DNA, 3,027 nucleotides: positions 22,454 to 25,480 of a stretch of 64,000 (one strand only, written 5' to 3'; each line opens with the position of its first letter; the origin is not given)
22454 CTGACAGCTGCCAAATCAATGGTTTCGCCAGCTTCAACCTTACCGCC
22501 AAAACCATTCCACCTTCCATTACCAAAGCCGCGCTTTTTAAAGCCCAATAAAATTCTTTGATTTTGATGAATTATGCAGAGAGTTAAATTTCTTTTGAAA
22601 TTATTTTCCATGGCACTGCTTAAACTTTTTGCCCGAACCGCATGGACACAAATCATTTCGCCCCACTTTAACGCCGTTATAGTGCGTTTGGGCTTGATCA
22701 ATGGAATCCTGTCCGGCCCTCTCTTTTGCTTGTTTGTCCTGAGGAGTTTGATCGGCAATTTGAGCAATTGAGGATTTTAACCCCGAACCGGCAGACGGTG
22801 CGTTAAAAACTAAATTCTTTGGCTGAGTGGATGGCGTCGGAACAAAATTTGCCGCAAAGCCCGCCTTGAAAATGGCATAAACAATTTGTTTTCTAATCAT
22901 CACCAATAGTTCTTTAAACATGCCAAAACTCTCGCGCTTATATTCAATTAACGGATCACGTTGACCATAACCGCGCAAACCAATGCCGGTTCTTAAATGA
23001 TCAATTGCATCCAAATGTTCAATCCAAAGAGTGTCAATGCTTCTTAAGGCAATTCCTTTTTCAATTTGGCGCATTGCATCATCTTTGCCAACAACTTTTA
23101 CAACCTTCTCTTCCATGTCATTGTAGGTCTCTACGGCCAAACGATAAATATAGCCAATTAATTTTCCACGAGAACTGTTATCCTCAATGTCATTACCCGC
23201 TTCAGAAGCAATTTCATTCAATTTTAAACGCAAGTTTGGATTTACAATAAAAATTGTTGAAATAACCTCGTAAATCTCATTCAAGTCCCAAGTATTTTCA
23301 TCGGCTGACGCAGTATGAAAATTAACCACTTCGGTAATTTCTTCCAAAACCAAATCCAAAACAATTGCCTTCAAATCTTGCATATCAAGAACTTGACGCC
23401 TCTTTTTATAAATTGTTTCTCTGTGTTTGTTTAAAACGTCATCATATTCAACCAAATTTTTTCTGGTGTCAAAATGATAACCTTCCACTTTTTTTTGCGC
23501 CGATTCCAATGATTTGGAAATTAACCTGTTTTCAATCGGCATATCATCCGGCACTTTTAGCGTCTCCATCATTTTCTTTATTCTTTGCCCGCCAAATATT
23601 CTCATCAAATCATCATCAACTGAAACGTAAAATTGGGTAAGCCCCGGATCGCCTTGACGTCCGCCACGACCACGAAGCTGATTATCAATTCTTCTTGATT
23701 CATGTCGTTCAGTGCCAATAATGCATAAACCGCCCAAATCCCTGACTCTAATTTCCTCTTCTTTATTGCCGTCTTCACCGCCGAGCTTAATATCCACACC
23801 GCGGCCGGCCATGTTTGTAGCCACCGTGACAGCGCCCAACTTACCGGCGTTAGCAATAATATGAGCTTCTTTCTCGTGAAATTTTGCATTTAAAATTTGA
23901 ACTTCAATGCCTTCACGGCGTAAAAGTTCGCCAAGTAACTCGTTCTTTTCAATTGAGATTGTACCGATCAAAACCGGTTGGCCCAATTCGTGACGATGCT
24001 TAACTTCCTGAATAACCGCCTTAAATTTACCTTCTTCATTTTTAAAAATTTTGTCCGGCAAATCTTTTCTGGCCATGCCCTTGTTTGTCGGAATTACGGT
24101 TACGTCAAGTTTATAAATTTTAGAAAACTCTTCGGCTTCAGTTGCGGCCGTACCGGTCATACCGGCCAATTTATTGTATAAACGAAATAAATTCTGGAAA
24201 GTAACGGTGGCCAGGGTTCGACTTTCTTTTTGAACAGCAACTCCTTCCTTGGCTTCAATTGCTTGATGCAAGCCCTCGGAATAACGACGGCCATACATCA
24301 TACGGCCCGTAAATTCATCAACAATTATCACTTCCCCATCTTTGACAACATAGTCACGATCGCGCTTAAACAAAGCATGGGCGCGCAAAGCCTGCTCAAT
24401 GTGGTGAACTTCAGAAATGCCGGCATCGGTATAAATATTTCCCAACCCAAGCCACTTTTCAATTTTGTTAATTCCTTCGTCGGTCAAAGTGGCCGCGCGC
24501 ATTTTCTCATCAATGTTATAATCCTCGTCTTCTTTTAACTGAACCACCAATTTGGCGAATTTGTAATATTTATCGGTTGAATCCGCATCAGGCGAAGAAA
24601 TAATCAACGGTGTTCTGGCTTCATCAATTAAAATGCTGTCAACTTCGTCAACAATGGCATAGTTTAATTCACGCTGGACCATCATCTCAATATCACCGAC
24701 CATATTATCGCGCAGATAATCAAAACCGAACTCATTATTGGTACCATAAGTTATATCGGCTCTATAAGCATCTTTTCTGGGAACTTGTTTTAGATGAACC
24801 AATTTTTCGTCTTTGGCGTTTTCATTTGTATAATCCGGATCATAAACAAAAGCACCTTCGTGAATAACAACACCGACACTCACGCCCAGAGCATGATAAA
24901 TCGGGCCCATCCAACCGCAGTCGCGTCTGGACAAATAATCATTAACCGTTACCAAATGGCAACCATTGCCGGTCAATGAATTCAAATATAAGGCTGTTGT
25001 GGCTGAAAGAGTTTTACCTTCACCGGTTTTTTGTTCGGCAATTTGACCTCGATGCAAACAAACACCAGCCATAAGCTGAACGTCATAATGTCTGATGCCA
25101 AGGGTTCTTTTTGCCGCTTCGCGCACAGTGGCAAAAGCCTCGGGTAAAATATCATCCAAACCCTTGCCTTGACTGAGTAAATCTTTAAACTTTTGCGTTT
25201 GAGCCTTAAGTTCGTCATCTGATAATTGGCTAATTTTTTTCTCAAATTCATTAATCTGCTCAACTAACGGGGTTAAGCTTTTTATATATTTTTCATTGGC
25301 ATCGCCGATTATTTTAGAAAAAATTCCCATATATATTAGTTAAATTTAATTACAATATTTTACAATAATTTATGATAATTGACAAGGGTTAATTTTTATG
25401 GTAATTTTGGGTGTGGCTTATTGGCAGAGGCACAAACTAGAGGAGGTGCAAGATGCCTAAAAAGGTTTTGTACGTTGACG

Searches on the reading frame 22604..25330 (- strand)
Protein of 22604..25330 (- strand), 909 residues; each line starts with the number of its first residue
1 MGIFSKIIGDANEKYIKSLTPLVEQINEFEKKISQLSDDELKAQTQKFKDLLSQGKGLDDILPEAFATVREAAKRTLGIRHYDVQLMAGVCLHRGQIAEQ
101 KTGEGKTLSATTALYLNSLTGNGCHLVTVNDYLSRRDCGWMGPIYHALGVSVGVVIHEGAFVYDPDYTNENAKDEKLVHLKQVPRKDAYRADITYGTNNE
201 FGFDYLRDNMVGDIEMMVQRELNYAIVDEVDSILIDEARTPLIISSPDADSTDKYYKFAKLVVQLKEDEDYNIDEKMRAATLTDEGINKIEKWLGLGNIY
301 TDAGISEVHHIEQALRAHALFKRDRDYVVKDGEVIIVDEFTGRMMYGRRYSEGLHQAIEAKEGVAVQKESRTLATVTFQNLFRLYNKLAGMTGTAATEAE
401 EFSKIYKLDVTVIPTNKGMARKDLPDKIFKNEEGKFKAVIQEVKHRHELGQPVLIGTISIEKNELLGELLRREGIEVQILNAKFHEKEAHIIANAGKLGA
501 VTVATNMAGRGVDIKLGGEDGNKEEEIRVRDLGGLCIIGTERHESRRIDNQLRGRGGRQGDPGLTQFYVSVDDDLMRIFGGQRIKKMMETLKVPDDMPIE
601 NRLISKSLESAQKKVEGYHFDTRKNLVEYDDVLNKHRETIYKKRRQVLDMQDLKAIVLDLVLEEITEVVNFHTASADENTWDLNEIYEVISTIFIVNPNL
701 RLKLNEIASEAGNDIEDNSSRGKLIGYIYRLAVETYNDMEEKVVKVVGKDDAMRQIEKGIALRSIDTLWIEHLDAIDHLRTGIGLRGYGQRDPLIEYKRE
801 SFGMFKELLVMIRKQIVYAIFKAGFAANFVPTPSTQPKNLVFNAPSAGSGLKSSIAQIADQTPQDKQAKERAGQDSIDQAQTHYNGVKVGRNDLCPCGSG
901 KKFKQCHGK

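Call 22: find_homologous_proteins(query=window:22604-25330:-, max_evalue=1e-50)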
Query window:22604-25330:- (909 aa): 8000 proteins with E <= 1e-50 among 8000 candidates; the best 120 are listed.
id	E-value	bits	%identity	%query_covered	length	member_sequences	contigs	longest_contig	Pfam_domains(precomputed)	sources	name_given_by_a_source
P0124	0.0e+0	2045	100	100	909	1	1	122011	PF07517.21,PF07516.19,PF21090.4,PF02810.22,PF01043.27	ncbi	-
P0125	0.0e+0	1556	75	99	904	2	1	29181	PF07517.21,PF07516.19,PF21090.4,PF02810.22,PF01043.27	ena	-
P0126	0.0e+0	1534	74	100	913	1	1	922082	PF07517.21,PF07516.19,PF21090.4,PF02810.22,PF01043.27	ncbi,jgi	ncbi:MAG: preprotein translocase subunit SecA [Patescibacteria group bacterium]|jgi:preprotein trans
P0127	0.0e+0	1533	75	100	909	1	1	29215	PF07517.21,PF07516.19,PF21090.4,PF02810.22,PF01043.27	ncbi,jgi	ncbi:MAG: preprotein translocase subunit SecA [Candidatus Buchananbacteria bacterium]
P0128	0.0e+0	1531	74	99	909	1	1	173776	PF07517.21,PF07516.19,PF21090.4,PF02810.22,PF01043.27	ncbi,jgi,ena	ncbi:MAG: preprotein translocase subunit SecA [Patescibacteria group bacterium]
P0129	0.0e+0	1528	73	100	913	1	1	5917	PF07517.21,PF07516.19,PF21090.4,PF02810.22,PF01043.27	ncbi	-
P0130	0.0e+0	1524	74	100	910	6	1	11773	PF07517.21,PF07516.19,PF21090.4,PF02810.22,PF01043.27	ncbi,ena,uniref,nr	ncbi:MAG: preprotein translocase subunit SecA [Candidatus Buchananbacteria bacterium RIFCSPHIGHO2_02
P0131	0.0e+0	1520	73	100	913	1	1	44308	PF07517.21,PF07516.19,PF21090.4,PF02810.22,PF01043.27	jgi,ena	-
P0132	0.0e+0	1513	73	100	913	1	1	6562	PF07517.21,PF07516.19,PF21090.4,PF02810.22,PF01043.27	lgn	-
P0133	0.0e+0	1509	73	100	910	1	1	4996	PF07517.21,PF07516.19,PF21090.4,PF02810.22,PF01043.27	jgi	jgi:preprotein translocase subunit SecA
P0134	0.0e+0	1504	72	100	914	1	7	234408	PF07517.21,PF07516.19,PF21090.4,PF02810.22,PF01043.27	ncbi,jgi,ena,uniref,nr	ncbi:MAG: preprotein translocase subunit SecA [Candidatus Buchananbacteria bacterium RIFCSPHIGHO2_01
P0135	0.0e+0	1501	73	100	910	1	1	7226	PF07517.21,PF07516.19,PF21090.4,PF02810.22,PF01043.27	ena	-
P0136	0.0e+0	1498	72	100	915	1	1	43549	PF07517.21,PF07516.19,PF21090.4,PF02810.22,PF01043.27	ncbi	-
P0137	0.0e+0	1493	72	100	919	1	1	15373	PF07517.21,PF07516.19,PF21090.4,PF02810.22,PF01043.27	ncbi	-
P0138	0.0e+0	1492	72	100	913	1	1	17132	PF07517.21,PF07516.19,PF21090.4,PF02810.22,PF01043.27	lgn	-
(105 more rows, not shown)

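Call 23: find_encoding_contigs(protein=P0126, flank=10000, max_places=2)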
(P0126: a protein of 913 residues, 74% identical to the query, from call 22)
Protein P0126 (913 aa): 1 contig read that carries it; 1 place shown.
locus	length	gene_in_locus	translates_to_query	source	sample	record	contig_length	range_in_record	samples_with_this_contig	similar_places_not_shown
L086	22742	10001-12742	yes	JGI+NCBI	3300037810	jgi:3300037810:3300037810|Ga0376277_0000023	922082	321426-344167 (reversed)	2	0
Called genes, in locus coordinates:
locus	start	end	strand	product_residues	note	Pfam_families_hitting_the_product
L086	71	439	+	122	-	-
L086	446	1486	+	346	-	PF10555:MraY_sig1 (faint), PF00953:Glycos_transf_4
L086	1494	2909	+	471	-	PF21799:MurD-like_N, PF08245:Mur_ligase_M, PF02875:Mur_ligase_C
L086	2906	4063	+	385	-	PF01098:FTSW_RODA_SPOVE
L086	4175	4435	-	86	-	-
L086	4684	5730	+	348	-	PF03033:Glyco_transf_28, PF04101:Glyco_tran_28_C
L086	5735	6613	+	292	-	PF01734:Patatin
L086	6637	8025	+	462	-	PF01225:Mur_ligase, PF08245:Mur_ligase_M, PF02875:Mur_ligase_C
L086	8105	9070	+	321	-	PF01565:FAD_binding_4, PF02873:MurB_C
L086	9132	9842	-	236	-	PF00072:Response_reg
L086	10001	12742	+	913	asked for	PF07517:SecA_DEAD, PF01043:SecA_PP_bind, PF21090:P-loop_SecA, PF07516:SecA_SW, PF02810:SEC-C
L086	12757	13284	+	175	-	PF13238:AAA_18, PF13207:AAA_17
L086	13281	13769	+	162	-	PF00293:NUDIX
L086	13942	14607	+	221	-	PF01966:HD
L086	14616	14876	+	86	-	-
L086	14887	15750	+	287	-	-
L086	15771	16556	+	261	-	PF00459:Inositol_P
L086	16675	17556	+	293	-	PF01149:Fapy_DNA_glyco, PF06831:H2TH, PF06827:zf-FPG_IleRS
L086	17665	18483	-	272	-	PF01261:AP_endonuc_2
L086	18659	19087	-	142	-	PF02681:DUF212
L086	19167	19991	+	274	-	PF02673:BacA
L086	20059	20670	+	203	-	PF01135:PCMT, PF01209:Ubie_methyltran (weak), PF13847:Methyltransf_31 (weak), PF13649:Methyltransf_25 (weak)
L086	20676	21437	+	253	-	PF13487:HD_5 (weak), PF01966:HD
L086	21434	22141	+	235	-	PF00483:NTP_transferase, PF12804:NTP_transf_3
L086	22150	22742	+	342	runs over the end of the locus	PF02618:YceG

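Call 24: find_encoding_contigs(protein=P0127, flank=10000, max_places=2)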
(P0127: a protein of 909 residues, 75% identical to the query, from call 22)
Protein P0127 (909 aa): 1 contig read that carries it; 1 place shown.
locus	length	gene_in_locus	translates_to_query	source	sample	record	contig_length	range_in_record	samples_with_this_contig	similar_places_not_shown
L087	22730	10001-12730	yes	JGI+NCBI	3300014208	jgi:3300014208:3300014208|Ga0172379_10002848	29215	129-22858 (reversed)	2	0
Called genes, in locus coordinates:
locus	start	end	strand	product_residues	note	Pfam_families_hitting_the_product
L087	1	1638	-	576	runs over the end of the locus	PF05157:MshEN, PF00437:T2SSE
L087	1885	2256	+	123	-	-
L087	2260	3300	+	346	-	PF00953:Glycos_transf_4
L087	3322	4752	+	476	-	PF21799:MurD-like_N, PF08245:Mur_ligase_M, PF02875:Mur_ligase_C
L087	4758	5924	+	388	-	PF01098:FTSW_RODA_SPOVE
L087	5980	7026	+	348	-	PF03033:Glyco_transf_28, PF04101:Glyco_tran_28_C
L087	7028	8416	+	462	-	PF01225:Mur_ligase, PF08245:Mur_ligase_M, PF02875:Mur_ligase_C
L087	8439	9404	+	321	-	PF01565:FAD_binding_4, PF02873:MurB_C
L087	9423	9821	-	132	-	PF00072:Response_reg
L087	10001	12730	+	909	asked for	PF07517:SecA_DEAD, PF01043:SecA_PP_bind, PF21090:P-loop_SecA, PF07516:SecA_SW, PF02810:SEC-C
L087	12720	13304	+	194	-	PF02810:SEC-C (weak)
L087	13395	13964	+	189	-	PF02545:Maf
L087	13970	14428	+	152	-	-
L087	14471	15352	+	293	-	-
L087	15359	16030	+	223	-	PF02698:DUF218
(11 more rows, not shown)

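Call 25: find_encoding_contigs(protein=P0128, flank=10000, max_places=2)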
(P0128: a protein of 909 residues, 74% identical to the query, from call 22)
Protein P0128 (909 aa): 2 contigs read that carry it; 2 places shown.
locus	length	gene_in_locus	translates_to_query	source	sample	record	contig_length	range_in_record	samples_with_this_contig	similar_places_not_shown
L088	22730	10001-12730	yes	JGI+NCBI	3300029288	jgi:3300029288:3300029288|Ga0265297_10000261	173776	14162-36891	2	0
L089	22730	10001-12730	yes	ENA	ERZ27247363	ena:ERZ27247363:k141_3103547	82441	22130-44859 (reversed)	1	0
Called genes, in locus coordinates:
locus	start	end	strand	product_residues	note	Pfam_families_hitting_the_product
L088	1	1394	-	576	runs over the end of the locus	PF05157:MshEN, PF00437:T2SSE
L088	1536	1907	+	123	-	-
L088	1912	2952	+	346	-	PF00953:Glycos_transf_4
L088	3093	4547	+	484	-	PF21799:MurD-like_N, PF08245:Mur_ligase_M, PF02875:Mur_ligase_C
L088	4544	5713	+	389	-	PF01098:FTSW_RODA_SPOVE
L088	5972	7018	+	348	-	PF03033:Glyco_transf_28, PF04101:Glyco_tran_28_C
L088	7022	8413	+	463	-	PF01225:Mur_ligase, PF08245:Mur_ligase_M, PF02875:Mur_ligase_C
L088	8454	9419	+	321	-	PF01565:FAD_binding_4, PF02873:MurB_C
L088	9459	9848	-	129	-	PF00072:Response_reg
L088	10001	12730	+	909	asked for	PF07517:SecA_DEAD, PF01043:SecA_PP_bind, PF21090:P-loop_SecA, PF07516:SecA_SW, PF02810:SEC-C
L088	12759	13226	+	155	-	-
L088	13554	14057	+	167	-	PF00710:Asparaginase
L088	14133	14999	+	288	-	-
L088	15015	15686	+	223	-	PF02698:DUF218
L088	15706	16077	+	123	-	PF04480:DUF559, PF18741:MTES_1575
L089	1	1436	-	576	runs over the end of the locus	PF05157:MshEN, PF00437:T2SSE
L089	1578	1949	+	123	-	-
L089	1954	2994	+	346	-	PF00953:Glycos_transf_4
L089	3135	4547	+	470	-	PF21799:MurD-like_N, PF08245:Mur_ligase_M, PF02875:Mur_ligase_C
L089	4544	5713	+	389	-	PF01098:FTSW_RODA_SPOVE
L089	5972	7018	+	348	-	PF03033:Glyco_transf_28, PF04101:Glyco_tran_28_C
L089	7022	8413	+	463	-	PF01225:Mur_ligase, PF08245:Mur_ligase_M, PF02875:Mur_ligase_C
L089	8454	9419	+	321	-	PF01565:FAD_binding_4, PF02873:MurB_C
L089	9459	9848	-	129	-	PF00072:Response_reg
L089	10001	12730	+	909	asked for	PF07517:SecA_DEAD, PF01043:SecA_PP_bind, PF21090:P-loop_SecA, PF07516:SecA_SW, PF02810:SEC-C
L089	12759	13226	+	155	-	-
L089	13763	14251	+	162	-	PF00710:Asparaginase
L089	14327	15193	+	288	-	-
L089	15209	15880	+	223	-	PF02698:DUF218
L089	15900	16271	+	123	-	PF04480:DUF559, PF18741:MTES_1575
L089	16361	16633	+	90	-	-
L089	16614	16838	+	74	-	-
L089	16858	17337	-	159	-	-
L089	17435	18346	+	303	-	PF01149:Fapy_DNA_glyco, PF06831:H2TH, PF06827:zf-FPG_IleRS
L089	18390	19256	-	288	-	PF01261:AP_endonuc_2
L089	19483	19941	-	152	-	-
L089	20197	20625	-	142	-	PF02681:DUF212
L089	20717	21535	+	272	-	PF02673:BacA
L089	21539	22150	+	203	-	PF01135:PCMT, PF01209:Ubie_methyltran (weak), PF01189:Methyltr_RsmB-F (weak), PF13847:Methyltransf_31, PF13649:Methyltransf_25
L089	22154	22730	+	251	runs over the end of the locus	PF13487:HD_5, PF01966:HD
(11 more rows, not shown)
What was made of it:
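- It lies in a variable region between secA and mutM (calls 23-25).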
